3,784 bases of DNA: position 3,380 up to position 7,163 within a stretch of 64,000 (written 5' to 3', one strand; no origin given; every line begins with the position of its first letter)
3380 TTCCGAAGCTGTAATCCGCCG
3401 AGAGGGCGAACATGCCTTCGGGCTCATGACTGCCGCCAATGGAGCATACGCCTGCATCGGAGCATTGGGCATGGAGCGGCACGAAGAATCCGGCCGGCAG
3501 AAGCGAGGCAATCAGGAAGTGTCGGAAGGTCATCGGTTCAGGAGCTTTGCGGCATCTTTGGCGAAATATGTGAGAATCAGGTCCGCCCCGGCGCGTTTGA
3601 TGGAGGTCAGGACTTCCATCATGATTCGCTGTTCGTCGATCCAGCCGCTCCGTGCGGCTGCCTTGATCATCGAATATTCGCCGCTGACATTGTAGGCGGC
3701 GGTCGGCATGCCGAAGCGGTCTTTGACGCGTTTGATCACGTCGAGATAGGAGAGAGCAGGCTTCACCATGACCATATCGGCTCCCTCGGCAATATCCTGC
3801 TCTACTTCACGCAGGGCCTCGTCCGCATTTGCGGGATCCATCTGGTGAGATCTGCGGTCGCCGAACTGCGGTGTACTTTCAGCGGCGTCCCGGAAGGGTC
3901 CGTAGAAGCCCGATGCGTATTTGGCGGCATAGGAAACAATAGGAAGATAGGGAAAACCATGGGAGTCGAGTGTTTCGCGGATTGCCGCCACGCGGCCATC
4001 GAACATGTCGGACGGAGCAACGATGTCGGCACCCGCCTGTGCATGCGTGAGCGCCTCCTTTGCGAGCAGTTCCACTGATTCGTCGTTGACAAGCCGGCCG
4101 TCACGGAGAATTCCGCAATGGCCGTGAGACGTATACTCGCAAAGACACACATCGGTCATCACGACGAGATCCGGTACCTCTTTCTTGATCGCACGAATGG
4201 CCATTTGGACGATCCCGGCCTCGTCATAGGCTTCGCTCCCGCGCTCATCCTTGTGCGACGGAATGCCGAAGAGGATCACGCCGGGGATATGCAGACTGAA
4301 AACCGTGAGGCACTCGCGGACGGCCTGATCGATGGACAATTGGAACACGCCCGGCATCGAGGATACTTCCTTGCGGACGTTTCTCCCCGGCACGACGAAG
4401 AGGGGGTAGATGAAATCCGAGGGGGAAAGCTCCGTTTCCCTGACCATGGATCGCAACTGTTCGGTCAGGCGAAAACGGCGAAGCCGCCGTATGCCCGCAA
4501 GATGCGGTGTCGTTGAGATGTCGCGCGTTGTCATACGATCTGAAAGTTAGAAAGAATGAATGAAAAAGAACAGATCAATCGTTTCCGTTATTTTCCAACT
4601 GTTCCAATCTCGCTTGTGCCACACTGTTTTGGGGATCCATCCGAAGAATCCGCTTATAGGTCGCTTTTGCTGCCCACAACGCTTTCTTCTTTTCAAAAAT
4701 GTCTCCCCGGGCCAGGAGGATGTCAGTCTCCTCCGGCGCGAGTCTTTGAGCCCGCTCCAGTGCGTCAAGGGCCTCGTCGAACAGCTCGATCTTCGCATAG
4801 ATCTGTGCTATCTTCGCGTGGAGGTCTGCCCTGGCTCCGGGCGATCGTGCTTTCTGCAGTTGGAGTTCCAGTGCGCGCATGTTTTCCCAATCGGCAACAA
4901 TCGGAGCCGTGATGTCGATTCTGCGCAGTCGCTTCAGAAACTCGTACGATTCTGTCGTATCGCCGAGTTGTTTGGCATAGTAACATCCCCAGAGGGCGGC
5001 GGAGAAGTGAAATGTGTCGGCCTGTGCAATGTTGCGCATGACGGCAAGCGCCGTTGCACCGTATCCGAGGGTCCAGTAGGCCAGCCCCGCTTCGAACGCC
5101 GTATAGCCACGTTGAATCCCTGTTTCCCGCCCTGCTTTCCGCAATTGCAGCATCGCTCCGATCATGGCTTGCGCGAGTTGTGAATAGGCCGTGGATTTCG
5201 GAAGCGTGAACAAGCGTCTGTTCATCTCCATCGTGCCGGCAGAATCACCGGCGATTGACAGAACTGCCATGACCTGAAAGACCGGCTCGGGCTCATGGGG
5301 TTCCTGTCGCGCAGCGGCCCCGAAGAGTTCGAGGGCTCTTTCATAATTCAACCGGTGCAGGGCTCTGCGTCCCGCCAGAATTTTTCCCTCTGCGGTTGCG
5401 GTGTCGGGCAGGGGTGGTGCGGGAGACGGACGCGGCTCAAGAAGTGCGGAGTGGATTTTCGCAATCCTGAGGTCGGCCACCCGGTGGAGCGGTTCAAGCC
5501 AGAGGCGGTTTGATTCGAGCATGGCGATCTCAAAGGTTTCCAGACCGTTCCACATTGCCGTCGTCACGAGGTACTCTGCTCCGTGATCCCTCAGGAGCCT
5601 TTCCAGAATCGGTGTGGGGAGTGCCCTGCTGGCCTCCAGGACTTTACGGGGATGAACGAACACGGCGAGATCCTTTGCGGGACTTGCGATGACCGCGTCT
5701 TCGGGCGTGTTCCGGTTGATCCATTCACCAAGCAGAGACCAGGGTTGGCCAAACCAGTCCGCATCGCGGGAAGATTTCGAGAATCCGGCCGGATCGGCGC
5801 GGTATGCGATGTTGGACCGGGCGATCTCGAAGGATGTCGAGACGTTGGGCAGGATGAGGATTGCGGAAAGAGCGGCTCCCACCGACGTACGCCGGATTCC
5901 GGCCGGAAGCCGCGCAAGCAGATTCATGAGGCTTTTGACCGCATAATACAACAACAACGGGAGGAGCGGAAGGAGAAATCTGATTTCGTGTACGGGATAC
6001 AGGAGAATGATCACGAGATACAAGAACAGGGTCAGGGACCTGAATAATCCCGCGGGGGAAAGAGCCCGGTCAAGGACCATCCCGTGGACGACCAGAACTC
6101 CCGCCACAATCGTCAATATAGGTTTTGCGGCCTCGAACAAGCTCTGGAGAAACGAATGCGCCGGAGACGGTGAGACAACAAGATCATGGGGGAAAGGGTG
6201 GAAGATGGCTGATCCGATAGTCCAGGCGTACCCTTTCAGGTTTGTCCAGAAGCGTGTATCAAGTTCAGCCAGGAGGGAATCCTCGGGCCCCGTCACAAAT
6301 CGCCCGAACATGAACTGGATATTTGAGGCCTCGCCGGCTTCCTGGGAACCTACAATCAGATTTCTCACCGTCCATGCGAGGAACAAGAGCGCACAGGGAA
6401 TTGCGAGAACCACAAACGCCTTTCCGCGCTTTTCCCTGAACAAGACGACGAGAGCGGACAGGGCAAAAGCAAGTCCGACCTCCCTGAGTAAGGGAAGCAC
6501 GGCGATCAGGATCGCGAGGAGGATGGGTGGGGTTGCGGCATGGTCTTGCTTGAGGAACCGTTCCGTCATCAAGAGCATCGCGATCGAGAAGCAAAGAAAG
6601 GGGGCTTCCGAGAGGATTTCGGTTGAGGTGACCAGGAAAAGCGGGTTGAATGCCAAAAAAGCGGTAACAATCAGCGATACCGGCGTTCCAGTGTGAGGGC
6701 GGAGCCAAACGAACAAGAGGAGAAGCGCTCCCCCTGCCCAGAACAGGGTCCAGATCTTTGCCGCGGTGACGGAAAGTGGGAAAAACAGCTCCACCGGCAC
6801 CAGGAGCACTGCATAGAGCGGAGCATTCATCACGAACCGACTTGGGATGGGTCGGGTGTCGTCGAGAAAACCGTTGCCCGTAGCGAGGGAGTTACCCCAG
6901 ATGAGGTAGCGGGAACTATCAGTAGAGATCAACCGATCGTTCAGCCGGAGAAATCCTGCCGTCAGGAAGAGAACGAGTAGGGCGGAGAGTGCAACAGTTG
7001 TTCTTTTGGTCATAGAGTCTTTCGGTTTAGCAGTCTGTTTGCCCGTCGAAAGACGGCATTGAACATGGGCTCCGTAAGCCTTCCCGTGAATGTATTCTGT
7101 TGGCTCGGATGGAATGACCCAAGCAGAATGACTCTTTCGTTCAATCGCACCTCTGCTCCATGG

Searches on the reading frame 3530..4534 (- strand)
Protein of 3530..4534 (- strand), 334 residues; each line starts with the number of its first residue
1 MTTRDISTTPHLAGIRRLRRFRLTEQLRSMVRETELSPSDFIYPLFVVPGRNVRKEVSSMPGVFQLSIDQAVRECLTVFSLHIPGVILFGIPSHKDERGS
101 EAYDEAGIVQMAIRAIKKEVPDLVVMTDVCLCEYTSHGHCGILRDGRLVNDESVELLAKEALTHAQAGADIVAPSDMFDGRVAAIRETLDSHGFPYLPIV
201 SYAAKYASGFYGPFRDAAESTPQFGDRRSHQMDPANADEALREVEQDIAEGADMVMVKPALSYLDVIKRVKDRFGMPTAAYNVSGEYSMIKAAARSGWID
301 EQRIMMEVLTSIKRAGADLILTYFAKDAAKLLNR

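Call 75: search_protein_families(library=pfam, proteins=[window:3530-4534:-], max_evalue=0.00001)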
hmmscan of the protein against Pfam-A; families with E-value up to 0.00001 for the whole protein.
window:3530-4534:- (334 aa): 1 family
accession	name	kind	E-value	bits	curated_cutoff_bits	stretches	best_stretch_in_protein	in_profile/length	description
PF00490.27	ALAD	-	7.7e-152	505.4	24.6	1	16-330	2-316/317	Delta-aminolevulinic acid dehydratase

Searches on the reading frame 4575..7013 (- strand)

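Call 75: search_protein_families(library=pfam, proteins=[window:4575-7013:-], max_evalue=0.00001)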
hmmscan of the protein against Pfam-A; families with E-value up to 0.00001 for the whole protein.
window:4575-7013:- (812 aa): 2 families
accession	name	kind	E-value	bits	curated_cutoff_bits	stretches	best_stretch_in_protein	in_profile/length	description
PF00515.34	TPR_1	-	8.8e-07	28.9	27.8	0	729-761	1-33/34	Tetratricopeptide repeat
PF13432.12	TPR_16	-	6.3e-06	27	32.7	1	735-796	3-64/65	Tetratricopeptide repeat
